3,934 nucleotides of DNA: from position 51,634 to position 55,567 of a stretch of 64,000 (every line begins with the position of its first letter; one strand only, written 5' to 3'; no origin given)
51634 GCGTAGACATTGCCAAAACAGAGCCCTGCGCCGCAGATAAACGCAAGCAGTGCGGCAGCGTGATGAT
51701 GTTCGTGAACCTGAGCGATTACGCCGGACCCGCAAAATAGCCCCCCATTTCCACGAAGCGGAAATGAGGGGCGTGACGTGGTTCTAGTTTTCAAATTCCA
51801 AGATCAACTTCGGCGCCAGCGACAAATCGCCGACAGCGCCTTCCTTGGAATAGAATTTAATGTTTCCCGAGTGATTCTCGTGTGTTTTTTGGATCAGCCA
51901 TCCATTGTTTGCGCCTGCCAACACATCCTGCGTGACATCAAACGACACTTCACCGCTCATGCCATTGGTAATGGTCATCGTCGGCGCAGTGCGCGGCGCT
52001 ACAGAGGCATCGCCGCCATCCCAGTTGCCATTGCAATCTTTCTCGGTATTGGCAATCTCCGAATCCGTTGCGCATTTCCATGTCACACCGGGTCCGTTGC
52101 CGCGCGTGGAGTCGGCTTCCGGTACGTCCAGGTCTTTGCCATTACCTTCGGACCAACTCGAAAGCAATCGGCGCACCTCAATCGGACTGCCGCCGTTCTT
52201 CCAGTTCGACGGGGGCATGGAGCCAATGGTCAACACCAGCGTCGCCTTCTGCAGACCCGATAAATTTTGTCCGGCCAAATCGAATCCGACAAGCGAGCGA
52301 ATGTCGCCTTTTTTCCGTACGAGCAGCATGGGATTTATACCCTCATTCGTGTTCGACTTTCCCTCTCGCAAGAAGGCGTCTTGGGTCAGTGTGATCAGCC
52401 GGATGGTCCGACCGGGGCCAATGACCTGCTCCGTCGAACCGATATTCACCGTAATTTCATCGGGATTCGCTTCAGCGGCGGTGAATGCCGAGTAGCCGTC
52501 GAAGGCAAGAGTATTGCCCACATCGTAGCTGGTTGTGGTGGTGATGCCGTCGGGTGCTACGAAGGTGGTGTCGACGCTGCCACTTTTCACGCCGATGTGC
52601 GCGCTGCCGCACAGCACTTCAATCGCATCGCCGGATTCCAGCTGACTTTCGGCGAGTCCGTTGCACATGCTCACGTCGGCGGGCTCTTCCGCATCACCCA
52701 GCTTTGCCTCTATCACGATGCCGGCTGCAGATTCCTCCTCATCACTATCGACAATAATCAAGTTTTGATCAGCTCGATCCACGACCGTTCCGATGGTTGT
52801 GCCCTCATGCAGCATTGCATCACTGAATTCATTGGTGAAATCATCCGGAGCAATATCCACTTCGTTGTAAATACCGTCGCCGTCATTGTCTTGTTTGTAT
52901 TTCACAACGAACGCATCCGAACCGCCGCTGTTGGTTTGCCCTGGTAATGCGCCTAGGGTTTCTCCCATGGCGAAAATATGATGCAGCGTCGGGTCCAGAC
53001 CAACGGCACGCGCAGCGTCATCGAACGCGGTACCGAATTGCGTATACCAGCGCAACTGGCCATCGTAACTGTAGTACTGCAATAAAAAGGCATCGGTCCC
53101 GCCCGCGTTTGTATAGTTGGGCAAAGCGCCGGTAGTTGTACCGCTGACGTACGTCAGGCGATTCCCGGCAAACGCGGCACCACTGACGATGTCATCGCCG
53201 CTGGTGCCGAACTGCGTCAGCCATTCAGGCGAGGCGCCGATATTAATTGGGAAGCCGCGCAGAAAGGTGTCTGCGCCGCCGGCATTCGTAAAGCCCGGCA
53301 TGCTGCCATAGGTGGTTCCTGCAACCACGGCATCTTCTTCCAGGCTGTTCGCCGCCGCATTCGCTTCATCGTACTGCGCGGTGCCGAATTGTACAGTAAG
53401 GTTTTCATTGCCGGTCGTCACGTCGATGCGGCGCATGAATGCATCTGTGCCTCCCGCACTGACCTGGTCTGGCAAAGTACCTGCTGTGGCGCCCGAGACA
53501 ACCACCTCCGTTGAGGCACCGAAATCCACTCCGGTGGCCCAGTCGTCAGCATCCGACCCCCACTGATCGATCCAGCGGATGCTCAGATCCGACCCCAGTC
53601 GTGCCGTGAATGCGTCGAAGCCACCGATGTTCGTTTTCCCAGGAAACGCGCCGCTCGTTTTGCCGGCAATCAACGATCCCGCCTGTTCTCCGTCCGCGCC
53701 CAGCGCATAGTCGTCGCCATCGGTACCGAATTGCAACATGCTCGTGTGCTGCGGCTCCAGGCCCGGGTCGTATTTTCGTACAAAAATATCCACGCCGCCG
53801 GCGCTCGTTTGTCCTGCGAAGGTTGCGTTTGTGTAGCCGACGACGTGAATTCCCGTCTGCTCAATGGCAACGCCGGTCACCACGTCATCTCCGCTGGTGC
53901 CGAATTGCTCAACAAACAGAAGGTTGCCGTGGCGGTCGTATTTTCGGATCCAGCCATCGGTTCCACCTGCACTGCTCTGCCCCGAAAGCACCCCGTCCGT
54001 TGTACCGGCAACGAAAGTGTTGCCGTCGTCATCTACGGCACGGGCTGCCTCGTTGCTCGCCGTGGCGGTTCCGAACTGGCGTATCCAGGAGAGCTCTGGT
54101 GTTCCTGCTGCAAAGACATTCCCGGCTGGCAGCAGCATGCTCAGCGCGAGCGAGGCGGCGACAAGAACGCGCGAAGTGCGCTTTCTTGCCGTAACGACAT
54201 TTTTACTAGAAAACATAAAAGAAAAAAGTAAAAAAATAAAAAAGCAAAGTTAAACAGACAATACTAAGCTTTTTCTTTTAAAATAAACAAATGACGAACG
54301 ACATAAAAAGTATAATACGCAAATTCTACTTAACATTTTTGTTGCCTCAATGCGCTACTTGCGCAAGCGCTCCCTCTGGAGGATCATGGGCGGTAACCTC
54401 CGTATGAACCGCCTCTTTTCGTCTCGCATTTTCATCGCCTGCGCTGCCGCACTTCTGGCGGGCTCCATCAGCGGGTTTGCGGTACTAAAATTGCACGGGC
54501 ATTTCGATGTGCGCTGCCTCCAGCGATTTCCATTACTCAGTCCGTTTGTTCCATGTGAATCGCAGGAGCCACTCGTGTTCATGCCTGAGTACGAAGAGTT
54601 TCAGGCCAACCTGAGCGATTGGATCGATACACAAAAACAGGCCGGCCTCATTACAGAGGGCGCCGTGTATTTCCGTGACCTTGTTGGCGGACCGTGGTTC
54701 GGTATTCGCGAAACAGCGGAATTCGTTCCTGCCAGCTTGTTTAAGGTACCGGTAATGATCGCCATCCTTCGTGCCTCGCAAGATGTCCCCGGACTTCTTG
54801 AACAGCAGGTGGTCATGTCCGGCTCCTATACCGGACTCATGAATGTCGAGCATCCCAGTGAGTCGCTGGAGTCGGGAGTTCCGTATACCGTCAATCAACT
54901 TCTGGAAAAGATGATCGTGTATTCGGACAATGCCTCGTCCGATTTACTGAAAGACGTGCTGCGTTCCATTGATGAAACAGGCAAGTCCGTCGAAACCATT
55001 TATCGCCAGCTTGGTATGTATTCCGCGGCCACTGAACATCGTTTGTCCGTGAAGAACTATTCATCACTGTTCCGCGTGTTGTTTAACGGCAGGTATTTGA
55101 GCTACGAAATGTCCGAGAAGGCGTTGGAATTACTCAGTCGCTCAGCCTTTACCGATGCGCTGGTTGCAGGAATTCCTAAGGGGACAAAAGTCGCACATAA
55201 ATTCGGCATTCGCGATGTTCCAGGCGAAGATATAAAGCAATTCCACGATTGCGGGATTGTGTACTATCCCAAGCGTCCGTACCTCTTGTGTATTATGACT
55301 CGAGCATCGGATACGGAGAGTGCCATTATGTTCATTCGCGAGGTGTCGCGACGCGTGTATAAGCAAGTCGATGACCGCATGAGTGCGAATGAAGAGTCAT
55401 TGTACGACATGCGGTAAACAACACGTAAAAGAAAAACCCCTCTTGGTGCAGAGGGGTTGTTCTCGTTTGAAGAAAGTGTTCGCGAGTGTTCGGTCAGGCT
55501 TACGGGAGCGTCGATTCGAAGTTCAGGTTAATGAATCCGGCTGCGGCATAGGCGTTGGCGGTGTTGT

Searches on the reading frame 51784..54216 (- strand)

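Call 11: search_protein_families(library=pfam, proteins=[window:51784-54216:-], max_evalue=0.01)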
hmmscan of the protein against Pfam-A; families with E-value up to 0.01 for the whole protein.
window:51784-54216:- (810 aa): 0 families

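Call 12: search_protein_families(library=ncbifam, proteins=[window:51784-54216:-], max_evalue=0.01)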
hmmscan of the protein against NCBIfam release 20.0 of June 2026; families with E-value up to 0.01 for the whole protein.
window:51784-54216:- (810 aa): 2 families
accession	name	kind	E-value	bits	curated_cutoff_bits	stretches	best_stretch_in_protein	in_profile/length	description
NF047494.1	Lepto_SBBP_lipo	equivalog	2.1e-22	79.5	400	2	42-149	351-465/466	SBBP repeat beta-propeller lipoprotein, LipL53 family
NF033679.1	DNRLRE_dom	domain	1.7e-11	44.5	34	1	612-806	1-163/164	DNRLRE domain-containing protein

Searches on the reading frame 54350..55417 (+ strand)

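Call 11: search_protein_families(library=pfam, proteins=[window:54350-55417:+], max_evalue=0.01)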
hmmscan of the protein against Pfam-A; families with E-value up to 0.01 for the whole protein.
window:54350-55417:+ (355 aa): 1 family
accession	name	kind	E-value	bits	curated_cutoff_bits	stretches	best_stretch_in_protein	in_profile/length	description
PF13354.11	Beta-lactamase2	-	1e-34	120.2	22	1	106-317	2-214/214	Beta-lactamase enzyme family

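Call 12: search_protein_families(library=ncbifam, proteins=[window:54350-55417:+], max_evalue=0.01)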
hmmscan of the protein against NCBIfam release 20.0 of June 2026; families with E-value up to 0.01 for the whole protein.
window:54350-55417:+ (355 aa): 17 families
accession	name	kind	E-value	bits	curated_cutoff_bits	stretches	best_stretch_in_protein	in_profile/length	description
NF033103.1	bla_class_A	equivalog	6.4e-17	61.5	200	1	106-339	15-256/257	class A beta-lactamase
NF012099.1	SubclassA2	equivalog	6.9e-08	32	320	1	128-341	41-271/275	class A beta-lactamase, subclass A2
NF000320.3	blaPEN-Bcc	equivalog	2.2e-07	30.5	540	1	113-204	65-153/300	PEN family class A beta-lactamase, Bcc-type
NF000324.2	blaLUT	exception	1.6e-06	27.5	600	1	109-204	56-148/296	LUT family class A beta-lactamase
NF041113.1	blaMAB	exception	2.4e-06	27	575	1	106-222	48-161/289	MAB family class A beta-lactamase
NF041138.1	blaPenB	exception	5.6e-06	25.9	685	1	119-204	83-165/312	PEN-B family class A beta-lactamase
NF041143.1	blaPenA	exception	0.00019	20.8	640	0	124-201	78-153/302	PEN-A family class A beta-lactamase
NF000447.2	bla-A_Chryseo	exception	0.0002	20.7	510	1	128-339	61-289/292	CGA/CIA family class A beta-lactamase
NF000449.2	blaBIC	exception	0.00023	20.5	640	1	117-204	61-146/294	BIC family carbapenem-hydrolyzing class A beta-lactamase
NF000321.3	blaPEN-Bpc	exception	0.00034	19.8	580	0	119-205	66-149/295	PEN family class A beta-lactamase, Bpc-type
NF033211.1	blaCRH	exception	0.00058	19.5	630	1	106-202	44-137/290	CRH family carbapenem-hydrolyzing class A beta-lactamase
NF000389.2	blaPER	exception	0.00064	19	650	0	271-323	226-279/308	PER family extended-spectrum class A beta-lactamase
NF000538.1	classA_carba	equivalog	0.0014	18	390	1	106-202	11-104/254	carbapenem-hydrolyzing class A beta-lactamase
NF040547.1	blaSFC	exception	0.0015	17.8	680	1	106-205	51-147/309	SFC family carbapenem-hydrolyzing class A beta-lactamase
NF038258.2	PBP4_Staph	exception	0.0044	15.9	500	1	121-201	59-140/366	penicillin-binding protein PBP4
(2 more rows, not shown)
